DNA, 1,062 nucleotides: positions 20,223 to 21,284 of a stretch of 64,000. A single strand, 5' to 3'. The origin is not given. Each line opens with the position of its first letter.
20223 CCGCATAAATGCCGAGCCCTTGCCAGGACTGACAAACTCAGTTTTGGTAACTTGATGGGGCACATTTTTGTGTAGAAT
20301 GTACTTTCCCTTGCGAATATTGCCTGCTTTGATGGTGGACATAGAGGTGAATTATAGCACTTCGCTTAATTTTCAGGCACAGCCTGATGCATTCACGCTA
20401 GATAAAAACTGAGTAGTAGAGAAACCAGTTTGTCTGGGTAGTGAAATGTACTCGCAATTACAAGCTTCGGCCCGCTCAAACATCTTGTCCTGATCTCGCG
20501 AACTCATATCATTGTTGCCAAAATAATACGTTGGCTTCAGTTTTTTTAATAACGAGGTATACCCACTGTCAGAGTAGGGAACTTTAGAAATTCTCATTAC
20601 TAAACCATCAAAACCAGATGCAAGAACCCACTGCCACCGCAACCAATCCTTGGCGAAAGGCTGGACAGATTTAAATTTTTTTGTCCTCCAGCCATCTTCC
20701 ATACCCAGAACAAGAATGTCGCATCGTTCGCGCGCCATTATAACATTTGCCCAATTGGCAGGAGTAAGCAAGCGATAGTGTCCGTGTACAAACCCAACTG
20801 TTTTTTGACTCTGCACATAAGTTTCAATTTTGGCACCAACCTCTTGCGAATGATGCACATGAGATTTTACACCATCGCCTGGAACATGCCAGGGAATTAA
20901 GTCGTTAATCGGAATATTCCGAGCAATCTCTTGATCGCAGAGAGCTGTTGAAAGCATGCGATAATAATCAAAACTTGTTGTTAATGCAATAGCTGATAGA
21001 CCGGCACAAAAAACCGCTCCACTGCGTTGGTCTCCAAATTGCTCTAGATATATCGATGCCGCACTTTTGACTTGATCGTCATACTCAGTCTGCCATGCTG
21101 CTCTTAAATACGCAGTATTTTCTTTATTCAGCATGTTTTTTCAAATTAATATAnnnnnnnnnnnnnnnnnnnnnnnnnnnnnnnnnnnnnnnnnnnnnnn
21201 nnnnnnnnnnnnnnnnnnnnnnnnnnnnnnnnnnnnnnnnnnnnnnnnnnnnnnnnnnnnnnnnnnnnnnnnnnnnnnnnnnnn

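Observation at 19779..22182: epmA, then a cytidylyltransferase-like gene, then efp in one operon, with no epmB in the neighbourhood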

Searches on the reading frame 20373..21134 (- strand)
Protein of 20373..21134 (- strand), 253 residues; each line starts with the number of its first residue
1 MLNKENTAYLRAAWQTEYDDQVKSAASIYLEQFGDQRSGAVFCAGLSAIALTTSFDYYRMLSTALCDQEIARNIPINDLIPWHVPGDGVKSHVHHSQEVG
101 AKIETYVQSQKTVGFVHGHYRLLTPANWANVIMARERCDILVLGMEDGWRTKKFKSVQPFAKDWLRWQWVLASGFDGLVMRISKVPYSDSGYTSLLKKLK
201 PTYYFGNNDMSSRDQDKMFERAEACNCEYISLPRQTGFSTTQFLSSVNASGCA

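Call 3: search_protein_families(library=pfam, proteins=[window:20373-21134:-], max_evalue=0.1)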
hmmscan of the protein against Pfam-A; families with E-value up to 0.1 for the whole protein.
window:20373-21134:- (253 aa): 0 families

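Call 4: search_protein_families(library=ncbifam, proteins=[window:20373-21134:-], max_evalue=0.1)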
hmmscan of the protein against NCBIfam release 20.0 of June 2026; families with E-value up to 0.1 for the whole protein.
window:20373-21134:- (253 aa): 1 family
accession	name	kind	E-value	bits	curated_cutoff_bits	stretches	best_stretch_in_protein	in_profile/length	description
TIGR02199.1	rfaE_dom_II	equivalog_domain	0.00098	19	181.5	1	106-247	6-142/144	D-glycero-beta-D-manno-heptose 1-phosphate adenylyltransferase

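Call 5: find_homologous_proteins(query=window:20373-21134:-, max_evalue=0.001)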
Query window:20373-21134:- (253 aa): 16 proteins with E <= 0.001 among 305 candidates.
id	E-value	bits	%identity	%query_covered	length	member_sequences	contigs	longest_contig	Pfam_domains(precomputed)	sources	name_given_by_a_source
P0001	3.0e-172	588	100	100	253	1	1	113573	-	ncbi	ncbi:MAG: hypothetical protein WDZ94_03795 [Patescibacteria group bacterium]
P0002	6.8e-79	283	49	98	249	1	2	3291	-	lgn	-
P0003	2.7e-77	277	49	97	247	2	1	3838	-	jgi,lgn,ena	-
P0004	2.2e-76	274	48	96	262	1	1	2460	-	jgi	jgi:hypothetical protein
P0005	2.8e-76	274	50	97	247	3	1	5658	-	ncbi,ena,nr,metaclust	ncbi:MAG: Bifunctional protein HldE [Parcubacteria group bacterium GW2011_GWF2_44_8]|nr:MAG: Bifunct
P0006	9.7e-76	272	48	98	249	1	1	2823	-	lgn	-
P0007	2.1e-74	268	49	96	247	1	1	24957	-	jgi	jgi:hypothetical protein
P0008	4.7e-74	267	49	96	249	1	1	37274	-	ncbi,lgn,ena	-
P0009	1.7e-70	255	47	97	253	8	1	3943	-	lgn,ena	-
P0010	1.5e-67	245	45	97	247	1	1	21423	-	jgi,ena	-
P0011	9.2e-66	240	46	98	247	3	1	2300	-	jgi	jgi:hypothetical protein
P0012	2.7e-64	235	44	97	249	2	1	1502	-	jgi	jgi:hypothetical protein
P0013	4.8e-64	234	43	98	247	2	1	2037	-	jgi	jgi:hypothetical protein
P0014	7.5e-60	220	43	96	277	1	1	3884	-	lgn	-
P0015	6.5e-56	207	51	66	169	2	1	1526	-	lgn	-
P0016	3.2e-44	169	37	95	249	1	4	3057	-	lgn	-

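Call 7: find_encoding_contigs(protein=P0008, flank=6000, max_places=3)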
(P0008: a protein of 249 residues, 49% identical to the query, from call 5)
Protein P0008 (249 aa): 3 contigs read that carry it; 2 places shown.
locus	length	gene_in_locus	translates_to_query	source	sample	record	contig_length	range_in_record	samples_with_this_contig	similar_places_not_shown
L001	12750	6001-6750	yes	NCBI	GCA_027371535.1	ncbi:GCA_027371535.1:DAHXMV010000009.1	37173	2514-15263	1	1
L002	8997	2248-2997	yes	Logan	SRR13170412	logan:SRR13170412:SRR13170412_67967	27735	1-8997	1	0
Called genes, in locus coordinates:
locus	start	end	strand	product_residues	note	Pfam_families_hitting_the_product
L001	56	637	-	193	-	PF01327:Pep_deformylase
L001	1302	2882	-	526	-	PF00657:Lipase_GDSL, PF13472:Lipase_GDSL_2 (faint)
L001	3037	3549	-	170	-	PF00186:DHFR_1 (weak), PF01872:RibD_C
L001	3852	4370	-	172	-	-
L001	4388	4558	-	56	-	-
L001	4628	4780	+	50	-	-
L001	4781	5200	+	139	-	-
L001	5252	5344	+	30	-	-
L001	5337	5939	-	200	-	PF04191:PEMT, PF04140:ICMT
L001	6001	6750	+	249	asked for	-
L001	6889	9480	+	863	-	PF14317:YcxB, PF26549:Tricorn_N (faint), PF07676:PD40 (faint), PF16142:DUF4850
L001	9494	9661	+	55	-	-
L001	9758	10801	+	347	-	PF00082:Peptidase_S8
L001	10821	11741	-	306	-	PF26550:Tricorn_2nd (faint)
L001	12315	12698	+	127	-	-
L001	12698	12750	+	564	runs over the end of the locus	-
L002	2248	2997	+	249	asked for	-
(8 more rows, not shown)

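Call 8: find_encoding_contigs(protein=P0007, flank=6000, max_places=3)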
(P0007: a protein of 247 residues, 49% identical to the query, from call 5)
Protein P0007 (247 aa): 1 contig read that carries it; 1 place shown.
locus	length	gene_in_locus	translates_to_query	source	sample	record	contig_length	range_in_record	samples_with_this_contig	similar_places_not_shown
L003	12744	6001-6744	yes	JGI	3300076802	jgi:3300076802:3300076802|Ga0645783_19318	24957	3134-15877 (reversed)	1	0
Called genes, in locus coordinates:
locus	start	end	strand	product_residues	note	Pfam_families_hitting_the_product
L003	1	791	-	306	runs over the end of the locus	PF14082:SduA_C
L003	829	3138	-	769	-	PF04851:ResIII, PF19778:RE_endonuc (weak)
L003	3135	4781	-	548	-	PF01555:N6_N4_Mtase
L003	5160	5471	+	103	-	-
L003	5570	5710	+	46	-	-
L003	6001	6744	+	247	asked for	-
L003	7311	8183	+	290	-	-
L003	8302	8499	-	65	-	-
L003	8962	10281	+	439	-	PF00012:HSP70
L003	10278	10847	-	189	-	-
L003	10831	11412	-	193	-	PF05014:Nuc_deoxyrib_tr (weak)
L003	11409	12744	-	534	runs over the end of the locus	PF02310:B12-binding, PF04055:Radical_SAM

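Call 9: find_encoding_contigs(protein=P0010, flank=6000, max_places=3)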
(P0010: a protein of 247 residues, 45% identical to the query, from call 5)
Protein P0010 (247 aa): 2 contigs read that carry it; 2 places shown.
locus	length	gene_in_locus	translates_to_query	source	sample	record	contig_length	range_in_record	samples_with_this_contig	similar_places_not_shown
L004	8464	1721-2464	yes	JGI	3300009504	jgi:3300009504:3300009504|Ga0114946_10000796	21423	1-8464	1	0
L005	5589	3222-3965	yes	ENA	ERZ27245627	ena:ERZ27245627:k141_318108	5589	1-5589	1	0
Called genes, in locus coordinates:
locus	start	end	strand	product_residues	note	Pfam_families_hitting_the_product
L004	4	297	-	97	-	-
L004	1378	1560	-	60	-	PF04365:BrnT_toxin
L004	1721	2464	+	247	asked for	-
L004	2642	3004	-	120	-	PF01243:PNPOx_N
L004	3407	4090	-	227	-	PF00156:Pribosyltran (weak)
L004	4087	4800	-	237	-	PF00215:OMPdecase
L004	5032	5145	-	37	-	-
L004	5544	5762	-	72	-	-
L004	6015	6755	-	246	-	-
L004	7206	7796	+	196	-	-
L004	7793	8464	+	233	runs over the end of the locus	PF08843:AbiEii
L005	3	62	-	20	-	?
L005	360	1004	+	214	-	PF00565:SNase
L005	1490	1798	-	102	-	-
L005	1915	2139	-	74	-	-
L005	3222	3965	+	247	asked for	-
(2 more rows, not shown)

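Call 20: predict_structure(alignment_id=A1)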
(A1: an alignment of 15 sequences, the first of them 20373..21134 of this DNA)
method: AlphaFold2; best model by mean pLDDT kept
length: 253 residues; sequences in the alignment: 15
mean_pLDDT: 90.0   pTM: 0.88
mean pLDDT of the five models: 90.0, 89.6, 89.2, 88.9, 87.7
residues with pLDDT >= 90: 165; 70-90: 77; 50-70: 8; < 50: 3
segments of 3 or more residues with pLDDT < 50: 251-253
pLDDT, mean of each block of 10 residues (from residue 1): 83 92 96 94 95 92 96 92 79 95 97 87 88 96 92 84 90 93 89 95 91 92 96 86 74 44
secondary structure, 60 per line:
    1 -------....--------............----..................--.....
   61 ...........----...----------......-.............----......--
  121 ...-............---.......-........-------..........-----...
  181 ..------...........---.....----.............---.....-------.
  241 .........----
elements in order: H8-11 H20-31 H36-53 H56-71 H89-92 H96-108 E113-118 H125-136 E140-146 H148-155 H163-172 E178-182 H189-199 E203-207 H212-224 E228-232 H240-249

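Call 24: fold_search(model_id=the predicted structure, library=pdb)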
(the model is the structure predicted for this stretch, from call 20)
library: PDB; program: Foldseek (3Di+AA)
matches with E <= 10: 1368; with E <= 0.001: 37
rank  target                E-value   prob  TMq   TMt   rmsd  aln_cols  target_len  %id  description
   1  5xf2_B                1.5e-05  1.00  0.48  0.73   3.6       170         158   17  Crystal structure of SeMet-HldC from Burkholderia pseudomallei (released 2017-07-19)
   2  3ag6_A                2.4e-05  1.00  0.39  0.36  10.2       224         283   10  Crystal Structure of Pantothenate Synthetase from Staphylococcus aureus in complex with pantoyl adenylate (released 2010-07-21)
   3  5xf2_E                2.8e-05  1.00  0.45  0.74   3.5       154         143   12  Crystal structure of SeMet-HldC from Burkholderia pseudomallei (released 2017-07-19)
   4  3ag5_B                2.9e-05  1.00  0.43  0.39   7.7       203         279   11  Crystal Structure of Pantothenate Synthetase from Staphylococcus aureus (released 2010-07-21)
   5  2ejc                  4.5e-05  1.00  0.45  0.41   4.1       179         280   16  Crystal Structure Of Pantoate--Beta-Alanine Ligase (panC) From Thermotoga maritima (released 2008-03-18)
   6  5xf2_A                5.3e-05  1.00  0.44  0.73   3.5       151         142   12  Crystal structure of SeMet-HldC from Burkholderia pseudomallei (released 2017-07-19)
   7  7tot_A                6.9e-05  1.00  0.41  0.37   6.5       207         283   16  Crystal Structure of pantothenate synthetase from Bartonella henselae (released 2022-04-13)
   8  3n8h_A                1.1e-04  1.00  0.43  0.41   5.9       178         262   11  Crystal Structure of Pantoate-beta-alanine Ligase from Francisella tularensis (released 2010-06-16)
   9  3q12_D                1.5e-04  1.00  0.44  0.40   5.0       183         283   10  Pantoate-beta-alanine ligase from Yersinia pestis in complex with pantoate. (released 2011-02-02)
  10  3inn_B                1.5e-04  1.00  0.40  0.37   5.9       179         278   13  Crystal structure of pantoate-beta-alanine-ligase in complex with ATP at low occupancy at 2.1 A resolution (released 2009-10-06)
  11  3q10_A                1.9e-04  1.00  0.43  0.39   4.9       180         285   11  Pantoate-beta-alanine ligase from Yersinia pestis (released 2011-02-02)
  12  2x3f_B                1.9e-04  1.00  0.41  0.37   6.0       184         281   12  Crystal Structure of the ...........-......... Staphylococcus aureus Sar2676, a Pantothenate Synthetase. (released 2010-07-21)
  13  3mue_D                2.1e-04  1.00  0.44  0.40   4.4       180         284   10  Crystal Structure of Pantoate-beta-Alanine Ligase from Salmonella typhimurium (released 2010-05-26)
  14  3q10_D                2.4e-04  1.00  0.39  0.48   7.3       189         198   10  Pantoate-beta-alanine ligase from Yersinia pestis (released 2011-02-02)
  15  3inn_D                2.6e-04  1.00  0.43  0.40   4.1       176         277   14  Crystal structure of pantoate-beta-alanine-ligase in complex with ATP at low occupancy at 2.1 A resolution (released 2009-10-06)
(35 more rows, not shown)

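Call 26: search_protein_representatives(alignment_id=A1)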
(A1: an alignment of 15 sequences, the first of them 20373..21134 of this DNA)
Query: 15 sequences, 249 profile positions. Proteins with E-value up to 0.001 (for the whole library): 208; up to 1e-10: 44; up to 1e-30: 11. The best 150 are listed.
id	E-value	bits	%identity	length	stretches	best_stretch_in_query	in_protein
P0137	1.6e-104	364.7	-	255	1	1-246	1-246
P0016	8.3e-98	342.7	-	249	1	1-246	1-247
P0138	3.5e-65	235.9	-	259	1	5-247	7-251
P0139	9.1e-49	182.1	-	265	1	20-245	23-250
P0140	1.3e-39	152.1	-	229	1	84-245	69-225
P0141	5.0e-36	140.4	-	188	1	99-246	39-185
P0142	1.1e-34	136.0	-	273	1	90-247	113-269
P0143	2.4e-34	134.8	-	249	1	27-246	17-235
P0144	8.4e-34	133.1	-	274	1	95-246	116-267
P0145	2.8e-33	131.3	-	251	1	68-246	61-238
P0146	4.8e-32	127.3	-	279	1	57-246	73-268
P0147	4.4e-30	120.9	-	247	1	6-247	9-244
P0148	1.1e-29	119.6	-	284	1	92-243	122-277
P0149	3.1e-28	114.8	-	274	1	88-245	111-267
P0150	3.3e-28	114.8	-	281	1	89-246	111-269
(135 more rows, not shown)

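Call 27: find_encoding_contigs(protein=P0001, flank=1000, max_places=3)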
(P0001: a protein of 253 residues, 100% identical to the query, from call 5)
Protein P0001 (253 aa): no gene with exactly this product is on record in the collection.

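Call 32: search_solved_structures(query=A1, max_evalue=1, show_alignments=3)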
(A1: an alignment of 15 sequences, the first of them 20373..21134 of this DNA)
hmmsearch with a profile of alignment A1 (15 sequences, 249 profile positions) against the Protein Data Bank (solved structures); distinct sequences matched with E-value up to 1: 0.

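Call 34: find_related_loci(query=A1, collection=metagenome_contigs, flank=6000)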
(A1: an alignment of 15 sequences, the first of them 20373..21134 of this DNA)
Query A1 (253 aa) in metagenome_contigs; peptide patterns used: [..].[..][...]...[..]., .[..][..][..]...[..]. (x = any residue, [..] = any of these).
100 stretches matched a pattern; 5 encode a relative of the query (tblastn E <= 1e-3); 5 distinct loci.
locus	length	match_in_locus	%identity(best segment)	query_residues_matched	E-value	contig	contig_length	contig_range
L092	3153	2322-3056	49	1-245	1e-85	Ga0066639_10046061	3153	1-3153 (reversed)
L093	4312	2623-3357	50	1-245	3e-84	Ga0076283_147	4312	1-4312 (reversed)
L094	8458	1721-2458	45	1-246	3e-74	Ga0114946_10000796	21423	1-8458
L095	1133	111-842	42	1-244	9e-72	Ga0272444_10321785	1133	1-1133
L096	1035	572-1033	44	1-154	1e-45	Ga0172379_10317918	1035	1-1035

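Call 59: search_protein_families(library=padloc, proteins=[window:20373-21134:-, P0005, P0016, P0139], max_evalue=1)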
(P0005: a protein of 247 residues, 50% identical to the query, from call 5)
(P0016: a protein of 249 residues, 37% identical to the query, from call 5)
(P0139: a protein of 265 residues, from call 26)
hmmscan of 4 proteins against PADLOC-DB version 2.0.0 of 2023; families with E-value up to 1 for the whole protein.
window:20373-21134:- (253 aa): 0 families

P0005 (247 aa): 0 families

P0016 (249 aa): 0 families

P0139 (265 aa): 0 families

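Call 60: search_protein_families(library=phrogs, proteins=[window:20373-21134:-, P0005, P0016, P0139], max_evalue=1)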
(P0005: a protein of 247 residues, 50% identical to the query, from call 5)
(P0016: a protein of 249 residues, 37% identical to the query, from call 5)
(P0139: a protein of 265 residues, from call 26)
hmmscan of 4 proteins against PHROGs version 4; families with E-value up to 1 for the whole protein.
window:20373-21134:- (253 aa): 1 family
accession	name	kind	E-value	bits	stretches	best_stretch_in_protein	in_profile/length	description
phrog_7878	-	other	0.03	15.4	1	113-247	3-128/131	bifunctional heptose 7-phosphate kinase/heptose 1-phosphate adenyltransferase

P0005 (247 aa): 0 families

P0016 (249 aa): 1 family
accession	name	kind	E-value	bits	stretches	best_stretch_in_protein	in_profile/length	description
phrog_7878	-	other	0.27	12.3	1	116-171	4-60/131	bifunctional heptose 7-phosphate kinase/heptose 1-phosphate adenyltransferase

P0139 (265 aa): 2 families
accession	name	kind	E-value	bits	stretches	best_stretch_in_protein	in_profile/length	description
phrog_7878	-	other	0.0025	18.9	1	116-224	2-105/131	bifunctional heptose 7-phosphate kinase/heptose 1-phosphate adenyltransferase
phrog_6863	-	unknown function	0.054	14.7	1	14-55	11-50/82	-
